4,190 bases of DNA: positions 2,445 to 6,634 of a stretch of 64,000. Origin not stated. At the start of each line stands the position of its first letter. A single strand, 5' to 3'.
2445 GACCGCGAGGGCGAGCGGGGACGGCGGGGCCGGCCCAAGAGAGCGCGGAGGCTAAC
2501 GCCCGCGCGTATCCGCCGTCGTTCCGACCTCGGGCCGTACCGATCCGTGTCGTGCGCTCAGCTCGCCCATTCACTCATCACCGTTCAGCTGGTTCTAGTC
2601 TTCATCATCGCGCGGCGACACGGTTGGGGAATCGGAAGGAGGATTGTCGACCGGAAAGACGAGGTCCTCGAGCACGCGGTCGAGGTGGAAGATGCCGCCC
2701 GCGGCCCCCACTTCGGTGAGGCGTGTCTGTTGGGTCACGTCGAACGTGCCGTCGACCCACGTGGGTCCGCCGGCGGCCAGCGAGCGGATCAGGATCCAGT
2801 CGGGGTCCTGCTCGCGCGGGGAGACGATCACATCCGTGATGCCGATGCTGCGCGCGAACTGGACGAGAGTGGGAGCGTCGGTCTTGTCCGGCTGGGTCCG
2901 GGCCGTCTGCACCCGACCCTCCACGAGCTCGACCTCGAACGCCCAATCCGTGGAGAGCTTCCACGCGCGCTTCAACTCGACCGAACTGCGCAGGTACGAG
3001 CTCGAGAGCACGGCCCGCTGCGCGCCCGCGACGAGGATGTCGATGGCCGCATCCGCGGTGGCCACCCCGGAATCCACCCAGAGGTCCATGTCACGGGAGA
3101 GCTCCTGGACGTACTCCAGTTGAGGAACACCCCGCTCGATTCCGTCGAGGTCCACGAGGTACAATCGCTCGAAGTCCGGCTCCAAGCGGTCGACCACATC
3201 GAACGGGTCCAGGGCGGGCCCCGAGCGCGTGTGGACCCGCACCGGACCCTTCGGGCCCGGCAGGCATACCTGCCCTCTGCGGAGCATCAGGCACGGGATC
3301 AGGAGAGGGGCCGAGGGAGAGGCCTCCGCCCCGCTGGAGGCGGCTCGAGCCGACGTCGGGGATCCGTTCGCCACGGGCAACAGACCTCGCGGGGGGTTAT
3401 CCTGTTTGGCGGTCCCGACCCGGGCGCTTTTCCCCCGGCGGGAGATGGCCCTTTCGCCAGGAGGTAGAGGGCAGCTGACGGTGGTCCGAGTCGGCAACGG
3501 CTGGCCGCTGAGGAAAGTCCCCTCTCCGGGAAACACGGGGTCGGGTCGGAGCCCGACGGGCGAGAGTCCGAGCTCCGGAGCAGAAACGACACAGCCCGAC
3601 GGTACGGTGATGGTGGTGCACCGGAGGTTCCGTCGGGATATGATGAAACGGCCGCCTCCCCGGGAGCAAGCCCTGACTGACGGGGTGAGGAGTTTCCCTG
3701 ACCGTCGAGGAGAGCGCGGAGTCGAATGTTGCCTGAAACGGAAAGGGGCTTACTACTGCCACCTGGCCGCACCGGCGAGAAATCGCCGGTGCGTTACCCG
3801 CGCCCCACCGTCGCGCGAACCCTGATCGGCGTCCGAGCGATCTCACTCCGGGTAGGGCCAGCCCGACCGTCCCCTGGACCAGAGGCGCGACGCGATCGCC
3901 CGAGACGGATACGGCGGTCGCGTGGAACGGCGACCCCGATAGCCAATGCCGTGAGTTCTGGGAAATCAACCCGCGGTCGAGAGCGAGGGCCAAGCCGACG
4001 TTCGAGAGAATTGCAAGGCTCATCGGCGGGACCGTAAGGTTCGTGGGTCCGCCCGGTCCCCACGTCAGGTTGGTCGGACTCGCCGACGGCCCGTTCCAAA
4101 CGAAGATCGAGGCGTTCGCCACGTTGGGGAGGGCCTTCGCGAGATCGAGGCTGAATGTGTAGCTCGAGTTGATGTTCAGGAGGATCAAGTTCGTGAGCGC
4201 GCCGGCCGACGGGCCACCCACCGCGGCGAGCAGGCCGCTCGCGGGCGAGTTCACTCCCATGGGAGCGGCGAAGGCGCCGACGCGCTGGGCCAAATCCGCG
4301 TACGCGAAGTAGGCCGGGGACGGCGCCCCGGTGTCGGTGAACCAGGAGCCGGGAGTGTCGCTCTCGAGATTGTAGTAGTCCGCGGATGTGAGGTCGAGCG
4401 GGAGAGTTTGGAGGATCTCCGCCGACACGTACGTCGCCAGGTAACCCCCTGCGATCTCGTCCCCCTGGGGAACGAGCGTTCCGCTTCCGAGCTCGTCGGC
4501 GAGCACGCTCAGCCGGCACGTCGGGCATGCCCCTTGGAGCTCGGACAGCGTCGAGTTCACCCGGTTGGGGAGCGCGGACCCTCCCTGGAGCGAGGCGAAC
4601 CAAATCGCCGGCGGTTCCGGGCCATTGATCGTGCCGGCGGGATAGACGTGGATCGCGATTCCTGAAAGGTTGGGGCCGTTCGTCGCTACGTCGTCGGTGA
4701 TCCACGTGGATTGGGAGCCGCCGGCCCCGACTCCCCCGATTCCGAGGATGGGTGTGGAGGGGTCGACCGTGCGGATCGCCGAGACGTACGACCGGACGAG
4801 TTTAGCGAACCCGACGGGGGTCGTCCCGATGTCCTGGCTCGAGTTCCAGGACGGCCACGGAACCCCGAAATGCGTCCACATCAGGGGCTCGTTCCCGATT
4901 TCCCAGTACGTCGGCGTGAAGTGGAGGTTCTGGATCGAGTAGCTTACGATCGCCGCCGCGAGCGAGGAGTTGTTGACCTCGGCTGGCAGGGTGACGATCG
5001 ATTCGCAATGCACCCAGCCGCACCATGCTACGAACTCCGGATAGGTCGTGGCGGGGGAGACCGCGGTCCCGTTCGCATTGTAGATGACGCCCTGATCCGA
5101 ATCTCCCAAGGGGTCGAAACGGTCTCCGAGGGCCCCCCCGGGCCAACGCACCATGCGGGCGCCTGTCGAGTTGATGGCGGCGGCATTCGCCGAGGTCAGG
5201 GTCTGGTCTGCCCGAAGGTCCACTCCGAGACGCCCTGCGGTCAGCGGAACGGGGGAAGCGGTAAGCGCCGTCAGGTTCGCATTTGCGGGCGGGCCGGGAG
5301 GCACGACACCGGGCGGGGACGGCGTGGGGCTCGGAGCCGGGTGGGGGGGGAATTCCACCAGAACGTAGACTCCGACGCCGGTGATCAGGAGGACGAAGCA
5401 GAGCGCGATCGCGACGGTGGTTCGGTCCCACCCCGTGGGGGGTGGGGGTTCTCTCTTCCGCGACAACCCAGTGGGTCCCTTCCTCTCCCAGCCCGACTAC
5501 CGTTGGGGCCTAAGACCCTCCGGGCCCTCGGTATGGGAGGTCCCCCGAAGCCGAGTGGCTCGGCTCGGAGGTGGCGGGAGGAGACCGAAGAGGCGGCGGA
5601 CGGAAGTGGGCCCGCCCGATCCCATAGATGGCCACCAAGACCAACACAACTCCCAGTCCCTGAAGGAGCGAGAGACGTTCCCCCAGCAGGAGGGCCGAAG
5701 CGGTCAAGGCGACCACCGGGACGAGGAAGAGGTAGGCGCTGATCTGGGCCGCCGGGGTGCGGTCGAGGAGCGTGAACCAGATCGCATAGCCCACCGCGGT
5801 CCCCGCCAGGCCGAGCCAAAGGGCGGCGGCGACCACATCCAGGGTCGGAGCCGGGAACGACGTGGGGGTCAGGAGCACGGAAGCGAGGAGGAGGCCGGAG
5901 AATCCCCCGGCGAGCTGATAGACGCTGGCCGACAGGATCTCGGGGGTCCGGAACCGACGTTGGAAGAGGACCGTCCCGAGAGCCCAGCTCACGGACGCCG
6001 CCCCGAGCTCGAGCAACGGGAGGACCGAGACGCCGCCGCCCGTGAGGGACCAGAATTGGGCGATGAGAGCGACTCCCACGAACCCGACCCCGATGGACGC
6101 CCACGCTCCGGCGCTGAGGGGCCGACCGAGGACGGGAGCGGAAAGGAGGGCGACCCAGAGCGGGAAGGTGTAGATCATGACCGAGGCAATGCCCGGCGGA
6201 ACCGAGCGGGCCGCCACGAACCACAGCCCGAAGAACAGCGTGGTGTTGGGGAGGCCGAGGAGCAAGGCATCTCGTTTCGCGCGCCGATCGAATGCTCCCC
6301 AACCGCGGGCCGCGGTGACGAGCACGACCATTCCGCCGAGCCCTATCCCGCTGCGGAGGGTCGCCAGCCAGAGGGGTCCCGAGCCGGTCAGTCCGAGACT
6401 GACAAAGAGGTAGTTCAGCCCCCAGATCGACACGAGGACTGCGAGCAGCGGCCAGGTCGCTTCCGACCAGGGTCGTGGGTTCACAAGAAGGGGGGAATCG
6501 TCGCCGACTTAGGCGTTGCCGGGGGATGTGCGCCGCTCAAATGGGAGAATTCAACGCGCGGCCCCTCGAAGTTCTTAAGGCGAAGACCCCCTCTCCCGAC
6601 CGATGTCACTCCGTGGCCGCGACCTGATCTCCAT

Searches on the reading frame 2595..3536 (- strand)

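Call 7: search_protein_families(library=pfam, proteins=[window:2595-3536:-], max_evalue=0.001)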
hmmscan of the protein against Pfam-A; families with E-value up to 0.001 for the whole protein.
window:2595-3536:- (313 aa): 1 family
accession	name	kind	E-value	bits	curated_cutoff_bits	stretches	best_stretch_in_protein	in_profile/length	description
PF00977.27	His_biosynth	-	2.8e-10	40.5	23.6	1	79-238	2-165/228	Histidine biosynthesis protein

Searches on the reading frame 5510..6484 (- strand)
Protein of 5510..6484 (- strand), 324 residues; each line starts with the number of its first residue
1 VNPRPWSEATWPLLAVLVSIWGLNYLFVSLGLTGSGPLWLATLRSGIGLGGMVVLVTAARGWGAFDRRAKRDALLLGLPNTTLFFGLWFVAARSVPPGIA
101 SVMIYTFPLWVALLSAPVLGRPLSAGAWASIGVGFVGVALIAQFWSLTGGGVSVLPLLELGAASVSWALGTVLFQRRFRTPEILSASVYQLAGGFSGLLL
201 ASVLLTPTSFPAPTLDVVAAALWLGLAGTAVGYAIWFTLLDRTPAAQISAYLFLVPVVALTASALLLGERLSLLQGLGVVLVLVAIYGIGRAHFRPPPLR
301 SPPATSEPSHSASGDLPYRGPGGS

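Call 7: search_protein_families(library=pfam, proteins=[window:5510-6484:-], max_evalue=0.001)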
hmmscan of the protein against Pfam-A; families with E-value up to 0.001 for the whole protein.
window:5510-6484:- (324 aa): 1 family
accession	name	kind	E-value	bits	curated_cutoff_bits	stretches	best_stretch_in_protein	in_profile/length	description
PF00892.27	EamA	-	5.2e-34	117.9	28.2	2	162-289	9-133/135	EamA-like transporter family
